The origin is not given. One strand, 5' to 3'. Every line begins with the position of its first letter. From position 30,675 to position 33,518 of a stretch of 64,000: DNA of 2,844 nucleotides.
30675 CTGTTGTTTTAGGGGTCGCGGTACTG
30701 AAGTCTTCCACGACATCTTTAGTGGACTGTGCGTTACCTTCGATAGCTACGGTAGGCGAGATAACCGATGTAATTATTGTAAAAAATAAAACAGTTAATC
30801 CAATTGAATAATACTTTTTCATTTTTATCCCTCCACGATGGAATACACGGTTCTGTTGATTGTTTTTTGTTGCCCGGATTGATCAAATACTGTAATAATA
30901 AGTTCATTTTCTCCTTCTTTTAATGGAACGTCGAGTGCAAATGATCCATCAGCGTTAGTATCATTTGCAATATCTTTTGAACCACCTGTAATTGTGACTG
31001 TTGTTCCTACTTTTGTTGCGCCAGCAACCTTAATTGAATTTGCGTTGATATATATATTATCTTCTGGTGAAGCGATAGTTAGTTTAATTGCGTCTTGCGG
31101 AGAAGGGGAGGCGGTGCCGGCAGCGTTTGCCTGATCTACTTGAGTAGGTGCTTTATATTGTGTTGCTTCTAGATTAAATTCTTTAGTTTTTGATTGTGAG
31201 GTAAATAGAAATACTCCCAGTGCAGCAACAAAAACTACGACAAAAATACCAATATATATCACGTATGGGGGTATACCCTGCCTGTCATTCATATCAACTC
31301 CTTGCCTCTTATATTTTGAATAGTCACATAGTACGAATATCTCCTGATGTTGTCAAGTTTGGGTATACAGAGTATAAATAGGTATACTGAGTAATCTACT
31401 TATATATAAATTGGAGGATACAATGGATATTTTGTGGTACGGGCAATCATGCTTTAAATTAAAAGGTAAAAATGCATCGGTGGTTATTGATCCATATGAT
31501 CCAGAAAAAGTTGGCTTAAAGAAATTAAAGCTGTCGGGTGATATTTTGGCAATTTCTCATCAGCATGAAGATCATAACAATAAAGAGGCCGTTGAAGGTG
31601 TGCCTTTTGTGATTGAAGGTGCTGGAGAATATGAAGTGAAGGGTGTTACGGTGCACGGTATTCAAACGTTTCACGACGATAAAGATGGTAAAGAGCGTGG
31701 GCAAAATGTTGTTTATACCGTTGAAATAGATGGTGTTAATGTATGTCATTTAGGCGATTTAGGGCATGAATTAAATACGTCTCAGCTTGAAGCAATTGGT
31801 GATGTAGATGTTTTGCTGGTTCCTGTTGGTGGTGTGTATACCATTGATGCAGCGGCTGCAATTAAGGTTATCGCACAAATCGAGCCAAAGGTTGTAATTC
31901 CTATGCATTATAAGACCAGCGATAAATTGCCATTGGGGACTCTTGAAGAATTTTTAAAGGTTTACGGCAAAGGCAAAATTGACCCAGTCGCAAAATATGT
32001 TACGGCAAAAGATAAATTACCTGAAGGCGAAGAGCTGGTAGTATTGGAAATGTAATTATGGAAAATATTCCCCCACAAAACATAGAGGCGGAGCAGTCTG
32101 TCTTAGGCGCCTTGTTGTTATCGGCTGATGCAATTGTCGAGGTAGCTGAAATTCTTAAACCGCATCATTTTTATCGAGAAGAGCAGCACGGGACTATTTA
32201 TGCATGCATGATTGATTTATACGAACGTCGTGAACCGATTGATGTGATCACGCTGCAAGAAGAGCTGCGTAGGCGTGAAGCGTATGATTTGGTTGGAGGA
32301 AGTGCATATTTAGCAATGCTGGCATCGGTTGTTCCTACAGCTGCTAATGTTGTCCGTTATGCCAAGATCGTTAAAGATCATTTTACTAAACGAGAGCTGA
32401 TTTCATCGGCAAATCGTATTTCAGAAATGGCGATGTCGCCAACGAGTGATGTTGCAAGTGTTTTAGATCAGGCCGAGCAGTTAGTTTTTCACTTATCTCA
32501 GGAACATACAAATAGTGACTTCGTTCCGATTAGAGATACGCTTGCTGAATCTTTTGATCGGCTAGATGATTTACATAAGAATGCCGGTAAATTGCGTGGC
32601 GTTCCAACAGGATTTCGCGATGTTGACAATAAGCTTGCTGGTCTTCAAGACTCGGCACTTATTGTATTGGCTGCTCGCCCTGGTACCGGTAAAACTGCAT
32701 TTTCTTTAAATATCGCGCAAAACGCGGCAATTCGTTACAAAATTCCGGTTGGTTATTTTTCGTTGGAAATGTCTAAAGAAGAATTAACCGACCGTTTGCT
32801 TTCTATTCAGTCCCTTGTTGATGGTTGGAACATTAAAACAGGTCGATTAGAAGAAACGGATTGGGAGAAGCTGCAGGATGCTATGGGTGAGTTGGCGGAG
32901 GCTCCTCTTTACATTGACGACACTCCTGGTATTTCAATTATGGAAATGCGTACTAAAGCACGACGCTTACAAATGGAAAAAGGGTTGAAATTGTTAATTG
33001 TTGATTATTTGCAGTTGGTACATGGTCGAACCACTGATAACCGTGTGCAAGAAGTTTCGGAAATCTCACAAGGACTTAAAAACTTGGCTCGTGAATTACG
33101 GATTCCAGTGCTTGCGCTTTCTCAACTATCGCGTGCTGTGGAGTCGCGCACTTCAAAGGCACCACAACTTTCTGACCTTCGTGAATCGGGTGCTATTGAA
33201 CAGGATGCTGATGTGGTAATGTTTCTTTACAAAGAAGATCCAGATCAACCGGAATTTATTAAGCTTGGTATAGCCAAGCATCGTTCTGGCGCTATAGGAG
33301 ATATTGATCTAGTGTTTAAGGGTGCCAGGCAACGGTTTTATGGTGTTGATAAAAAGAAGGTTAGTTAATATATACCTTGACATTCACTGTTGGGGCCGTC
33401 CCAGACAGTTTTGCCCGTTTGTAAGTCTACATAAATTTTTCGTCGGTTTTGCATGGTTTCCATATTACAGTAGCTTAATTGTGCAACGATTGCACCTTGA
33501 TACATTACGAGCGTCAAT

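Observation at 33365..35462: Compositionally distinct two-gene island (TM protein plus HExxH metalloprotease-like) abutting tRNA-Leu(CAA)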

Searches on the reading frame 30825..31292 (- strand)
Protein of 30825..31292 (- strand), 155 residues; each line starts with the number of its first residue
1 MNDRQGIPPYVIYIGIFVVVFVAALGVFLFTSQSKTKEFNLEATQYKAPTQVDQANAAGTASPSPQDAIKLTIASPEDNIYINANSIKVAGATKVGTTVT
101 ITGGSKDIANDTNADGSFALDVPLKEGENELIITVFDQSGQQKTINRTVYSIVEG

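Call 66: search_protein_families(library=pfam, proteins=[window:30825-31292:-], max_evalue=0.0001)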
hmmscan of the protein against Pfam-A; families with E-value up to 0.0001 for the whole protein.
window:30825-31292:- (155 aa): 1 family
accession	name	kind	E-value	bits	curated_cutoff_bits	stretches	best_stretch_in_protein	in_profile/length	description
PF09136.16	Glucodextran_B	-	1.6e-10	41.2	27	1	70-149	2-79/83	Glucodextranase, domain B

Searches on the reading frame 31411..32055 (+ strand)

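Call 66: search_protein_families(library=pfam, proteins=[window:31411-32055:+], max_evalue=0.0001)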
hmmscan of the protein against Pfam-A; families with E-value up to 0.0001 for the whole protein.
window:31411-32055:+ (214 aa): 2 families
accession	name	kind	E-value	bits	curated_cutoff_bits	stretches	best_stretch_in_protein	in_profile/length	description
PF13483.12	Lactamase_B_3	-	3.1e-54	183.7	24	1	7-166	2-160/160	Beta-lactamase superfamily domain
PF12706.13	Lactamase_B_2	-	3.5e-09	37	27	1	71-167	93-200/200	Beta-lactamase superfamily domain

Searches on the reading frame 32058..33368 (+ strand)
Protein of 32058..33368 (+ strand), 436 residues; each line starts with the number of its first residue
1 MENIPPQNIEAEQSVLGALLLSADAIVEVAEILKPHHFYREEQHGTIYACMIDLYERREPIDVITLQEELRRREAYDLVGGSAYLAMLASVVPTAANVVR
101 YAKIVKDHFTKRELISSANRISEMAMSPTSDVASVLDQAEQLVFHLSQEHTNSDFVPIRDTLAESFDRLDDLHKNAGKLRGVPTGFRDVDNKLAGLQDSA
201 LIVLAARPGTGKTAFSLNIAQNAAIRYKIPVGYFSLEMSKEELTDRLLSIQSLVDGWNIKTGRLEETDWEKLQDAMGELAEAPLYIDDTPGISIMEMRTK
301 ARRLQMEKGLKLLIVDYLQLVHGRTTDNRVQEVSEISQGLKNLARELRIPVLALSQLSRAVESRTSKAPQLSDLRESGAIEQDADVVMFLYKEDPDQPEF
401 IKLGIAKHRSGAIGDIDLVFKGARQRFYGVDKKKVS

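Call 14: find_related_loci(query=window:32058-33368:+, collection=genome_contigs, flank=10000)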
Query window:32058-33368:+ (436 aa) in genome_contigs; peptide patterns used: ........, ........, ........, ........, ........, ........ (x = any residue, [..] = any of these).
159 stretches matched a pattern; 140 encode a relative of the query (tblastn E <= 1e-3); the best 80 are kept; 80 distinct loci.
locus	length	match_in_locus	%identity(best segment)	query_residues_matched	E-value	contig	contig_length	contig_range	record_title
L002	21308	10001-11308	96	1-436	0e+0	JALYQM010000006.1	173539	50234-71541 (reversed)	MAG: bacterium isolate MDV bin63 SD1454-56_k127_269446, whole genome shotgun sequence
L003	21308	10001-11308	96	1-436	0e+0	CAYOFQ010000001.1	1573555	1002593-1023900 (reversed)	MAG TPA_asm: uncultured Gammaproteobacteria bacterium isolate SRP342105_co1_162 genome assembly, contig: NODE_1_length_1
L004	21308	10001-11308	86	1-434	0e+0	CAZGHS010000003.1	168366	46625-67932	MAG TPA_asm: uncultured Gammaproteobacteria bacterium isolate SRP286056_co1_760 genome assembly, contig: NODE_49_length_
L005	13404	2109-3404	66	3-434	0e+0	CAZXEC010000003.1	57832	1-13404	MAG TPA_asm: uncultured Gammaproteobacteria bacterium isolate binchicken_co110_1207 genome assembly, contig: NODE_1340_l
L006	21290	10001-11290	66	4-434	0e+0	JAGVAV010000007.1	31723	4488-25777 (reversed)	MAG: Candidatus Woesebacteria bacterium isolate DeMMO6_50 c_000000006453, whole genome shotgun sequence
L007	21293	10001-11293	65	4-435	0e+0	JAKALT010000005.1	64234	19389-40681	MAG: bacterium isolate WY5.bin133 NODE_671_length_64234_cov_2.010124, whole genome shotgun sequence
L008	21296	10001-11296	64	4-436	0e+0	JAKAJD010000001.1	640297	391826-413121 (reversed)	MAG: bacterium isolate WY3.bin73 NODE_5_length_640297_cov_3.520291, whole genome shotgun sequence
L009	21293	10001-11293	65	4-435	0e+0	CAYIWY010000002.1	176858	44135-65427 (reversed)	MAG TPA_asm: uncultured Gammaproteobacteria bacterium isolate ERP119705_co4_291 genome assembly, contig: NODE_13_length_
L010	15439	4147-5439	64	4-435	0e+0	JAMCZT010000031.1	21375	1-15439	MAG: Patescibacteria group bacterium isolate FK_Sedi_B_Bin.292 NODE_8412_length_21375_cov_19.7248, whole genome shotgun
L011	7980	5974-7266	64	4-435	0e+0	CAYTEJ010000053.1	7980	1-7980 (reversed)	MAG TPA_asm: uncultured Gammaproteobacteria bacterium isolate binchicken_co110_1204 genome assembly, contig: NODE_19956_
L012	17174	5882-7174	64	4-435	0e+0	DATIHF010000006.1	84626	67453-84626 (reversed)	MAG TPA_asm: Candidatus Saccharimonadales bacterium isolate SMAG_U15631 k141_63947, whole genome shotgun sequence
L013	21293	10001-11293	63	4-435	0e+0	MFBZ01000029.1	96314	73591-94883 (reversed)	MAG: Candidatus Curtissbacteria bacterium RIFCSPLOWO2_12_FULL_41_16 rifcsplowo2_12_scaffold_903, whole genome shotgun se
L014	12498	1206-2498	64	4-434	0e+0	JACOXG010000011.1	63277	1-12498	MAG: Candidatus Daviesbacteria bacterium isolate NC_groundwater_147_Ag_S-0.1um_38_19 S4_GD2017_2_S1_scaffold_457, whole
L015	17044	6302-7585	63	4-432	0e+0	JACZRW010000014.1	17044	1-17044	MAG: Patescibacteria group bacterium isolate B106T1L10 B106T1L10_NODE4887, whole genome shotgun sequence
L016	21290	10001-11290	66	4-434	0e+0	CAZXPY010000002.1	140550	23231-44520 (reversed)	MAG TPA_asm: uncultured Gammaproteobacteria bacterium isolate binchicken_co134_1330 genome assembly, contig: NODE_282_le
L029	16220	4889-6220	60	2-435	2e-180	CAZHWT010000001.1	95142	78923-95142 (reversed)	MAG TPA_asm: uncultured Candidatus Saccharibacteria bacterium isolate SRP263527_co1_153 genome assembly, contig: NODE_11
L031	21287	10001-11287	63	4-433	1e-179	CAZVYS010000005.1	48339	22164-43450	MAG TPA_asm: uncultured Pseudomonadales bacterium isolate SRP077602_co2_364 genome assembly, contig: NODE_1100_length_48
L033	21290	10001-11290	62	4-434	2e-177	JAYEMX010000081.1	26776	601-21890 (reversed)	MAG: Patescibacteria group bacterium isolate MAG070 MAG070_81, whole genome shotgun sequence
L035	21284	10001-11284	61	4-432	3e-176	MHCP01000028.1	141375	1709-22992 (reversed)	MAG: Candidatus Woykebacteria bacterium RBG_13_40_15 RBG_13_scaffold_5, whole genome shotgun sequence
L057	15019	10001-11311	58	4-434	2e-166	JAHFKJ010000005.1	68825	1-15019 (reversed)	MAG: Candidatus Gottesmanbacteria bacterium isolate nzgw407 NODE_468_length_68826_cov_3.889484, whole genome shotgun seq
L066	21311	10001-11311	58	4-433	5e-156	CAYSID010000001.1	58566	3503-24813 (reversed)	MAG TPA_asm: uncultured Gammaproteobacteria bacterium isolate binchicken_co107_25 genome assembly, contig: NODE_1323_len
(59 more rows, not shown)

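Call 63: search_protein_families(library=pfam, proteins=[L002:11602-12963:+, L003:11316-12185:+, L004:11330-11812:+, L005:3507-4154:-, L005:4160-4717:-, L007:11359-12225:-, L009:11355-11918:+, L008:11408-12454:+, L008:13405-13989:-, L008:14039-14617:-], max_evalue=0.001)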
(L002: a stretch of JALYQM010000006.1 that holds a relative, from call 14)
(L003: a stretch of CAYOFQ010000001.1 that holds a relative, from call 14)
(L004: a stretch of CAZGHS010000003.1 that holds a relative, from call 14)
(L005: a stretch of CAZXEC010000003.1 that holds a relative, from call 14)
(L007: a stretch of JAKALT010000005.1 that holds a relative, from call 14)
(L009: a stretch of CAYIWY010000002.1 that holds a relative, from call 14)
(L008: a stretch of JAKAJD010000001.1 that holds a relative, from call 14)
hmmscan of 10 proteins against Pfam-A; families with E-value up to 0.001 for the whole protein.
L002:11602-12963:+ (453 aa): 0 families

L003:11316-12185:+ (289 aa): 7 families
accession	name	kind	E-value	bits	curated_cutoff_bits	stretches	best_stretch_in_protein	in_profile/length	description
PF01370.27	Epimerase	-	1.2e-43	149.7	20.9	1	7-224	1-237/240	NAD dependent epimerase/dehydratase family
PF16363.11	GDP_Man_Dehyd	-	1.8e-36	126.7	27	1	8-254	1-302/332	GDP-mannose 4,6 dehydratase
PF01073.25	3Beta_HSD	-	1.9e-11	44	22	1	8-118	1-118/280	3-beta hydroxysteroid dehydrogenase/isomerase family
PF04321.23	RmlD_sub_bind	-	1.2e-08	34.8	27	1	6-145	2-138/287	RmlD substrate binding domain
PF02719.21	Polysacc_synt_2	-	2.3e-06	27.5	20.2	1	7-221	1-222/293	Polysaccharide biosynthesis protein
PF07993.18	NAD_binding_4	-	5.2e-06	26.2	20.1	0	9-31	1-23/258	Male sterility protein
PF05368.20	NmrA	-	9.9e-06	25.8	27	1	4-66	2-67/298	NmrA-like family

L004:11330-11812:+ (160 aa): 0 families

L005:3507-4154:- (215 aa): 1 family
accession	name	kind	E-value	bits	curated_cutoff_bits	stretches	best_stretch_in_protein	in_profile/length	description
PF06114.19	Peptidase_M78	-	0.00033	20.9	22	1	91-182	18-111/123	IrrE N-terminal-like domain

L005:4160-4717:- (185 aa): 0 families

L007:11359-12225:- (288 aa): 1 family
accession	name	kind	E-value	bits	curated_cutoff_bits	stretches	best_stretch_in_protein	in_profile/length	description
PF17957.7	Big_7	-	1.5e-06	29.1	24.1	1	221-265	24-68/70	Bacterial Ig domain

L009:11355-11918:+ (187 aa): 1 family
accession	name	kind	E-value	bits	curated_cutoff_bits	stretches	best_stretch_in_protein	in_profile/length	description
PF12952.12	DUF3841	-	4.3e-12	46.5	27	1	23-135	1-121/178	Domain of unknown function (DUF3841)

L008:11408-12454:+ (348 aa): 1 family
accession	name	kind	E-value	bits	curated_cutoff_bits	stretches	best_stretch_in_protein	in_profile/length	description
PF01699.29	Na_Ca_ex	-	5.2e-36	124.3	24.9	2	202-345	2-150/151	Sodium/calcium exchanger protein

L008:13405-13989:- (194 aa): 1 family
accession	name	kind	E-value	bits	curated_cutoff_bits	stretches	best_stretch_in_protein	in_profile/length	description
PF00856.33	SET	-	2.2e-14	54.2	22.4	1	26-118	1-104/105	SET domain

L008:14039-14617:- (192 aa): 4 families
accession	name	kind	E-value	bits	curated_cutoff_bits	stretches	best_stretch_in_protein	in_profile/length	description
PF06821.19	Ser_hydrolase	-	7.6e-26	91.5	22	1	5-185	1-168/172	Serine hydrolase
PF00561.26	Abhydrolase_1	-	1.9e-08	34.7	25.8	0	61-113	67-114/245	alpha/beta hydrolase fold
PF12697.13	Abhydrolase_6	-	3.6e-05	25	26.3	1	5-102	1-94/217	Alpha/beta hydrolase family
PF10230.15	LIDHydrolase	-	0.00027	21.2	27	0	58-105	79-125/262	Lipid-droplet associated hydrolase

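Call 64: search_protein_families(library=pfam, proteins=[L013:11384-12139:+, L013:12287-12940:+, L013:13055-13732:-, L029:6295-6984:-, L029:7160-8221:+, L057:11541-12077:+, L066:11320-11970:-, L035:11295-13268:-, L033:11336-12436:+, L031:11596-12699:+], max_evalue=0.001)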
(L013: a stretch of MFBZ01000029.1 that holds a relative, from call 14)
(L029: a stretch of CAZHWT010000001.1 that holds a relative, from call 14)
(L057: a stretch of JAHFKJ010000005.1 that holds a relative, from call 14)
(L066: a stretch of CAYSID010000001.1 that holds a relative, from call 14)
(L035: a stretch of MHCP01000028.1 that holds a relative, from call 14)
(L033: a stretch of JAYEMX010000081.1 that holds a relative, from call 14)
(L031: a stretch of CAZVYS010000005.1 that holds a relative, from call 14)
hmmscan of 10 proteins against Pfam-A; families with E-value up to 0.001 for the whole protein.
L013:11384-12139:+ (251 aa): 0 families

L013:12287-12940:+ (217 aa): 1 family
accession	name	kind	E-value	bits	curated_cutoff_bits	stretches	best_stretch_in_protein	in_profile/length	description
PF08590.15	DUF1771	-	6e-05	23.7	28.7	1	13-63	4-54/64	Domain of unknown function (DUF1771)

L013:13055-13732:- (225 aa): 1 family
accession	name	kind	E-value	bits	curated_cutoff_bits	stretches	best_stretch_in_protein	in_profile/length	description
PF14528.11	LAGLIDADG_3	-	1.3e-06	29.1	22.5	0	22-90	9-81/82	LAGLIDADG-like domain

L029:6295-6984:- (229 aa): 1 family
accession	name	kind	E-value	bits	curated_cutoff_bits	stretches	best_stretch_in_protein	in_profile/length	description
PF01797.21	Y1_Tnp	-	3.2e-09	37.4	23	1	64-152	26-119/121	Transposase IS200 like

L029:7160-8221:+ (353 aa): 0 families

L057:11541-12077:+ (178 aa): 1 family
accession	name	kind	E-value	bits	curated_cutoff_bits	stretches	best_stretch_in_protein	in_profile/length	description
PF01797.21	Y1_Tnp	-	1.6e-07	31.9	23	1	20-97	38-120/121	Transposase IS200 like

L066:11320-11970:- (216 aa): 1 family
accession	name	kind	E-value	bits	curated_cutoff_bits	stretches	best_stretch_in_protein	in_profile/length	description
PF01797.21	Y1_Tnp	-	4.4e-07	30.5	23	1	70-144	40-119/121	Transposase IS200 like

L035:11295-13268:- (657 aa): 4 families
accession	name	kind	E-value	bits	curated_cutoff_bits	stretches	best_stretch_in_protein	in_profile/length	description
PF16656.11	Pur_ac_phosph_N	-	1.4e-16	61.3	30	2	450-525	11-93/93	Purple acid Phosphatase, N-terminal domain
PF16841.11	CBM60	-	1.4e-14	54.7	28.2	1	581-656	2-77/91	Ca-dependent carbohydrate-binding module xylan-binding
PF00041.27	fn3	-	6.4e-07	29.9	25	0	442-520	3-80/84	Fibronectin type III domain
PF16655.11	PhoD_N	-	1.6e-05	25.8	30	0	452-516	26-86/90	PhoD-like phosphatase, N-terminal domain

L033:11336-12436:+ (366 aa): 1 family
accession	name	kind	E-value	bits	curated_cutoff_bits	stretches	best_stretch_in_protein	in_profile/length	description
PF04055.27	Radical_SAM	-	1.6e-06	28.8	29.5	1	52-212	7-162/166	Radical SAM superfamily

L031:11596-12699:+ (367 aa): 0 families
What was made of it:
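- The slot is variable across relatives, and some relatives carry mobile-element genes in it: Y1_Tnp in L029, L057 and L066, and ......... in L013 (call 64).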

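Call 66: search_protein_families(library=pfam, proteins=[window:32058-33368:+], max_evalue=0.0001)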
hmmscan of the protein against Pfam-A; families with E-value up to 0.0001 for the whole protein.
window:32058-33368:+ (436 aa): 4 families
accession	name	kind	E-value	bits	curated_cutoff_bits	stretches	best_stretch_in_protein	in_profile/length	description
PF03796.21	DnaB_C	-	1.2e-99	333.3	27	1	181-427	1-253/255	DnaB-like helicase C terminal domain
PF00772.26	DnaB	-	9.9e-35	119.1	23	1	5-107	2-103/103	DnaB-like helicase N terminal domain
PF13481.12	AAA_25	-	6.1e-13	49.3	27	1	197-357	31-190/195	AAA domain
PF06745.19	ATPase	-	9.9e-07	28.8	26.6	1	182-366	1-171/231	KaiC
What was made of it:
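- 32058..33368 (+): dnaB (replicative helicase), the conserved left boundary. Pfam DnaB_C E=1e-99 and DnaB N-terminal E=1e-34 (call 66).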
